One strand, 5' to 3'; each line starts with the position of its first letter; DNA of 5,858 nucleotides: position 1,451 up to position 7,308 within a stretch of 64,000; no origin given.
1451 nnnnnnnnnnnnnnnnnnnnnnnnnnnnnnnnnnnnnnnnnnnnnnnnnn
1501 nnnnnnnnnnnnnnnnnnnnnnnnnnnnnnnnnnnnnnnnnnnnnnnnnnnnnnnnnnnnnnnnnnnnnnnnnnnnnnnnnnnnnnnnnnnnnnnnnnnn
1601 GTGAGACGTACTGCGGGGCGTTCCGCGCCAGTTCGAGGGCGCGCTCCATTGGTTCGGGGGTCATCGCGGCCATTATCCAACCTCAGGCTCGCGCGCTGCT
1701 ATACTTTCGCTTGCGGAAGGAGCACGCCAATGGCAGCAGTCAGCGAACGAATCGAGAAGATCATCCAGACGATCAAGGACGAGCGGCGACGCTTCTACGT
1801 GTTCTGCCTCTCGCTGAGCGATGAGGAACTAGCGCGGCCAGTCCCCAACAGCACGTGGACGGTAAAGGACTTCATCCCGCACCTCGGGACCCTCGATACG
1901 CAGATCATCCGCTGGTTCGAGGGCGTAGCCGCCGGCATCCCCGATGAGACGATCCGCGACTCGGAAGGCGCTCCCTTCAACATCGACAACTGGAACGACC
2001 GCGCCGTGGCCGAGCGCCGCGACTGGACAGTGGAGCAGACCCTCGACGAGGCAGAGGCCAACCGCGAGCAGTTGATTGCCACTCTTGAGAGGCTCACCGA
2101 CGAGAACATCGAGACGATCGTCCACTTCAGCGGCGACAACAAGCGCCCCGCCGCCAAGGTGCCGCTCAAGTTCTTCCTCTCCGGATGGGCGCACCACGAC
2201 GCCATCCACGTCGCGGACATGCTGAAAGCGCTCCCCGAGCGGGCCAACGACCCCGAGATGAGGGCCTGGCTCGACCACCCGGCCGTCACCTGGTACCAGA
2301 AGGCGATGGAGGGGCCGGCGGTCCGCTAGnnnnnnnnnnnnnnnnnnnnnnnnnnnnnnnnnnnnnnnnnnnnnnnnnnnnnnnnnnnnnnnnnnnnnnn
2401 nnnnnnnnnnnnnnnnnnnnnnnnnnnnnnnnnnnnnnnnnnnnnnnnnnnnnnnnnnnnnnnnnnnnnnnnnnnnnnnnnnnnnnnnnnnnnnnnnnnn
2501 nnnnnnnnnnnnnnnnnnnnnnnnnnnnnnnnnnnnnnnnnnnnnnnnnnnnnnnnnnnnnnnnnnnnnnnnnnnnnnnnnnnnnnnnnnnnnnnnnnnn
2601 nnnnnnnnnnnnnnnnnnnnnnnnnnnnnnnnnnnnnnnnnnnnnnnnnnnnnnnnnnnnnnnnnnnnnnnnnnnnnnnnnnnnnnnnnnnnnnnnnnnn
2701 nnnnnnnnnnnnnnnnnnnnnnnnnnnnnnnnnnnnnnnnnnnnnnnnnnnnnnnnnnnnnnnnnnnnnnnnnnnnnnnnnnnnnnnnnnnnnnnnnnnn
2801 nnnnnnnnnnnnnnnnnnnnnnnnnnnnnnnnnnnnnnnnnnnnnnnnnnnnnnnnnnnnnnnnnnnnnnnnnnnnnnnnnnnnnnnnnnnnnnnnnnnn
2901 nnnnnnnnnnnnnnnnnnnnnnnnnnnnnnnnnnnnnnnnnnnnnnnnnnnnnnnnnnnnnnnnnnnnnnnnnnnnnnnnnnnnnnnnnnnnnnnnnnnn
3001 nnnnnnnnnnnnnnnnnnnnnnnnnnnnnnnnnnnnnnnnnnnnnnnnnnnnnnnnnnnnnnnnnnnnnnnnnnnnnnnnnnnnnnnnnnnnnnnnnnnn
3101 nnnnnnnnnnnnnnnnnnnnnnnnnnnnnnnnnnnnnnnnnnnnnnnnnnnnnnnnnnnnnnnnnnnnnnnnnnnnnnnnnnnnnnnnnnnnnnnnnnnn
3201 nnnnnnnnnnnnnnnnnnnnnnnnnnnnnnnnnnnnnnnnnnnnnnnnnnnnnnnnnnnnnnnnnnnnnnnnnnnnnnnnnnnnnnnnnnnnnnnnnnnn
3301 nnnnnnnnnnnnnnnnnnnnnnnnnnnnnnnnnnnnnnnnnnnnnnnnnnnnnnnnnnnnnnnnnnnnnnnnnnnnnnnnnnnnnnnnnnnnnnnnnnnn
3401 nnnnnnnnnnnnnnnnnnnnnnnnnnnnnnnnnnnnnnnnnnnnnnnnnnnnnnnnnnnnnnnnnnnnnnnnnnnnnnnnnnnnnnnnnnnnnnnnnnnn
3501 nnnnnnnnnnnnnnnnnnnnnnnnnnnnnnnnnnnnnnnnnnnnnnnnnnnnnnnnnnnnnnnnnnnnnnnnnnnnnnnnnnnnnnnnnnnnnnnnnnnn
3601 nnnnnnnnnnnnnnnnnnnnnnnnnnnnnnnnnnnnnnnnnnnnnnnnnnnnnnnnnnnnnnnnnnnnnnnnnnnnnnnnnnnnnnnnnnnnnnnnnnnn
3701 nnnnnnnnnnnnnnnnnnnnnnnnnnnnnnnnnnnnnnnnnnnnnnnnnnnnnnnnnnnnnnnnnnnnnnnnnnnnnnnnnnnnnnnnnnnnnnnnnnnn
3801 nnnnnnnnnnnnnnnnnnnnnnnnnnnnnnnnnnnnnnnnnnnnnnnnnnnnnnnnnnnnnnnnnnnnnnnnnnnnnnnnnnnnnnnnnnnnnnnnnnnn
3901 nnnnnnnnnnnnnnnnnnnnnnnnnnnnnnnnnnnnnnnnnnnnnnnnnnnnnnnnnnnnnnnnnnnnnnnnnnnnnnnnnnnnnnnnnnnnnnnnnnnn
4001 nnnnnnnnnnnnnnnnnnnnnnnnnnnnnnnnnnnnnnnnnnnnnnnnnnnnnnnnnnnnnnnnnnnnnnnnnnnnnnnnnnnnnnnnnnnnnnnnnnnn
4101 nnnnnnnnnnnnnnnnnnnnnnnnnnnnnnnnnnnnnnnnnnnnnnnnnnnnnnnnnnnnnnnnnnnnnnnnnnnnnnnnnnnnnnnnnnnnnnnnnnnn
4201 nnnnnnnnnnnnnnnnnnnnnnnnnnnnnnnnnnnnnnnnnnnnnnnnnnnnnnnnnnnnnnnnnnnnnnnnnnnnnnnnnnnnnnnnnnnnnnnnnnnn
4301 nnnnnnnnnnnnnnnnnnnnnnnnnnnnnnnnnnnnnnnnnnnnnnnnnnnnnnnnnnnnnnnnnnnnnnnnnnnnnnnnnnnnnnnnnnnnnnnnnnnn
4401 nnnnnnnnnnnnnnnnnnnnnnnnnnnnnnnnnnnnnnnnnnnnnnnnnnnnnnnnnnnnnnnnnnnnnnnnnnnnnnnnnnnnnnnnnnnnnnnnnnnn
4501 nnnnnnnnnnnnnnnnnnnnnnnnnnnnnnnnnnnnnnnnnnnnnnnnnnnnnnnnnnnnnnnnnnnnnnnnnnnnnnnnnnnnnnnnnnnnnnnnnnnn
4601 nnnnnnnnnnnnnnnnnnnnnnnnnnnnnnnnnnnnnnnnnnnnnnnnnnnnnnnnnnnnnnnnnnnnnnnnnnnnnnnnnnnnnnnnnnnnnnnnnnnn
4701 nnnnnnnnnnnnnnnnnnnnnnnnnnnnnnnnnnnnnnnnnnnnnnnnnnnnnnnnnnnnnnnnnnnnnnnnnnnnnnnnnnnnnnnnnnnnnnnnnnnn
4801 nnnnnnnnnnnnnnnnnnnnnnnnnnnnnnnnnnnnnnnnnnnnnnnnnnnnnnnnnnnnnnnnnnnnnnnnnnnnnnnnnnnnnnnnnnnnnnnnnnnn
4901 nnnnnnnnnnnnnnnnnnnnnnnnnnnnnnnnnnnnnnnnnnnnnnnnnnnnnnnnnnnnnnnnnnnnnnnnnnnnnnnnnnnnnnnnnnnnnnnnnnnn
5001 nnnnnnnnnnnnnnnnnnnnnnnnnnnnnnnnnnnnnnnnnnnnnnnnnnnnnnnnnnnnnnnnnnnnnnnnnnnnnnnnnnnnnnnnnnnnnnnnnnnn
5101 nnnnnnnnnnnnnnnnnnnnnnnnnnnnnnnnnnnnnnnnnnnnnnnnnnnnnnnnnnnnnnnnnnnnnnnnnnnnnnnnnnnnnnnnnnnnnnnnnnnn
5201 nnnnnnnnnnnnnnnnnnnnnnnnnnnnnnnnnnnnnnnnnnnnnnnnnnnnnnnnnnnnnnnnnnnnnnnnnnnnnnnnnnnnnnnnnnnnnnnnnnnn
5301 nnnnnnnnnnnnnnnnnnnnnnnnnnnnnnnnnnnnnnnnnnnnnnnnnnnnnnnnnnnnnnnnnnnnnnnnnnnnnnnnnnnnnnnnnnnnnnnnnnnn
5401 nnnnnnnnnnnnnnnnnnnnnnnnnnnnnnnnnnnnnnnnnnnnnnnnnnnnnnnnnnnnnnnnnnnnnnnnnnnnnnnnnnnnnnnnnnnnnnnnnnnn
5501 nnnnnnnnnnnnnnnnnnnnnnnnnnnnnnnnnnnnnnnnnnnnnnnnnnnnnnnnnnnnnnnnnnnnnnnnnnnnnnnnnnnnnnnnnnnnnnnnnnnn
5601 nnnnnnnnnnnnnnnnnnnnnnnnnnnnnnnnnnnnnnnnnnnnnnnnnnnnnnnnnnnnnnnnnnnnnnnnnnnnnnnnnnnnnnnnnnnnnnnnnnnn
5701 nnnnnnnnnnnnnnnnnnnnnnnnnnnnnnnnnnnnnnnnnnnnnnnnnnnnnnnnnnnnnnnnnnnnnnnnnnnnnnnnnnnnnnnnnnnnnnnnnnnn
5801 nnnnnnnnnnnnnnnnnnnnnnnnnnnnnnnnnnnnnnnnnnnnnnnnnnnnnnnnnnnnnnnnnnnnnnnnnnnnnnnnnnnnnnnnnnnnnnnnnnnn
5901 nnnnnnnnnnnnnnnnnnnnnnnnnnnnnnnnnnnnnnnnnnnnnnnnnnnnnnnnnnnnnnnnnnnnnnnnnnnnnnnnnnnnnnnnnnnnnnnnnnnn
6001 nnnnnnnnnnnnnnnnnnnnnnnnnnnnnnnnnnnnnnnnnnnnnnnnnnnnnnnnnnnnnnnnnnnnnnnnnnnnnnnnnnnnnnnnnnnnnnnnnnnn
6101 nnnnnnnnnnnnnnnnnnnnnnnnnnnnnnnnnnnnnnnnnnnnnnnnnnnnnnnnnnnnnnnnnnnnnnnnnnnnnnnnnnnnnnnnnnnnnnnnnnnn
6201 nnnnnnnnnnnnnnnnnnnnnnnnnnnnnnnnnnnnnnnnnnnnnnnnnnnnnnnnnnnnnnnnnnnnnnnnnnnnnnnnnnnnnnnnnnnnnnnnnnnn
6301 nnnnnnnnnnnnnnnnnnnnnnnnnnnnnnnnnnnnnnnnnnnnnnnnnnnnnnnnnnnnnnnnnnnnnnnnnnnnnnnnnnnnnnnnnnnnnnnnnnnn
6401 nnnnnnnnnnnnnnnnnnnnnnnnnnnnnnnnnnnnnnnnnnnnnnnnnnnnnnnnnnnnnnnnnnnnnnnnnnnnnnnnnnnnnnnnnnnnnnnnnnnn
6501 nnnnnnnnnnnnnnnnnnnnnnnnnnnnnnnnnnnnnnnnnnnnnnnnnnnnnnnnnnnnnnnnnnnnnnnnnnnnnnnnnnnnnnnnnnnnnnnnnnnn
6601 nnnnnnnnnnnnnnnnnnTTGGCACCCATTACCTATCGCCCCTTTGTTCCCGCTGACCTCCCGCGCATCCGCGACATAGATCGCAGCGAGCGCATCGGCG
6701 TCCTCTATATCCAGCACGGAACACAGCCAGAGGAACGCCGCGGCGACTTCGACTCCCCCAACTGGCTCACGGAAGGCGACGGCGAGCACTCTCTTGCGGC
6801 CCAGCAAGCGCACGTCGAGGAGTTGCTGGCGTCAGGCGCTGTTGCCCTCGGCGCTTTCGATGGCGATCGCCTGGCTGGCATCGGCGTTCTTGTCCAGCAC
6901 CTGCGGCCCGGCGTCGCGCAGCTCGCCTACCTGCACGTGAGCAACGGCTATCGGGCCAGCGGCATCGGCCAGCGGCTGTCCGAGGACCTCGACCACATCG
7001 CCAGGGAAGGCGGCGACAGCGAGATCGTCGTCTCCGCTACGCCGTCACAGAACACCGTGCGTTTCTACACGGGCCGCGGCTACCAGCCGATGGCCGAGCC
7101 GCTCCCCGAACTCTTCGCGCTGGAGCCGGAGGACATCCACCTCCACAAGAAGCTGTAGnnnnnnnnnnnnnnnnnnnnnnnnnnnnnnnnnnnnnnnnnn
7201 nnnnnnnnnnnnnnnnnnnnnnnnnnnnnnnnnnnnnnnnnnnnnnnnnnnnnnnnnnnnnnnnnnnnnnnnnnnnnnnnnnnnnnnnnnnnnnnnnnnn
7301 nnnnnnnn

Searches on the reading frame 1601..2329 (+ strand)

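Call 24: search_protein_families(library=pfam, proteins=[window:1601-2329:+], max_evalue=0.01)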
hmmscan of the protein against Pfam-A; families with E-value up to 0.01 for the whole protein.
window:1601-2329:+ (242 aa): 5 families
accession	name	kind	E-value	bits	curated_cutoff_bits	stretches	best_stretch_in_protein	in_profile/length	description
PF12867.12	DinB_2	-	4.5e-12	47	24.8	1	60-206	4-127/128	DinB superfamily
PF11716.13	MDMPI_N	-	6e-08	33.9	24.2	1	60-169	3-107/140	Mycothiol maleylpyruvate isomerase N-terminal domain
PF05163.17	DinB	-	7.8e-05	23.1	23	1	53-176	7-110/165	DinB family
PF08020.16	DUF1706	-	0.00065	20.1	24.2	1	52-169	8-127/166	Protein of unknown function (DUF1706)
PF04978.18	MST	-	0.00083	20.3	27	1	56-166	4-104/149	Mycothiol-S-transferase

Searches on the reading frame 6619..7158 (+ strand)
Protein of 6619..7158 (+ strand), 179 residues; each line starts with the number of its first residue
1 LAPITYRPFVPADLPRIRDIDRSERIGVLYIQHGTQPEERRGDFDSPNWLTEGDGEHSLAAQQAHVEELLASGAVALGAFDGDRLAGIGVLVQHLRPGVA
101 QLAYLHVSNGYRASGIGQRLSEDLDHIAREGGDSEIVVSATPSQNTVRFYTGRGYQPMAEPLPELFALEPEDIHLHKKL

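Call 24: search_protein_families(library=pfam, proteins=[window:6619-7158:+], max_evalue=0.01)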
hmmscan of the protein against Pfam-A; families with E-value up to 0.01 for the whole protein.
window:6619-7158:+ (179 aa): 3 families
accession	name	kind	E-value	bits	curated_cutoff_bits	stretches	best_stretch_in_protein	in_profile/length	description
PF13673.13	Acetyltransf_10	-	2.2e-08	34.6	23.6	1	62-160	19-112/128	Acetyltransferase (GNAT) domain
PF00583.31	Acetyltransf_1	-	2.5e-07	31.4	20.7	1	69-155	28-116/116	Acetyltransferase (GNAT) family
PF13508.13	Acetyltransf_7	-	1.7e-05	25.5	27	1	79-157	8-84/84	Acetyltransferase (GNAT) domain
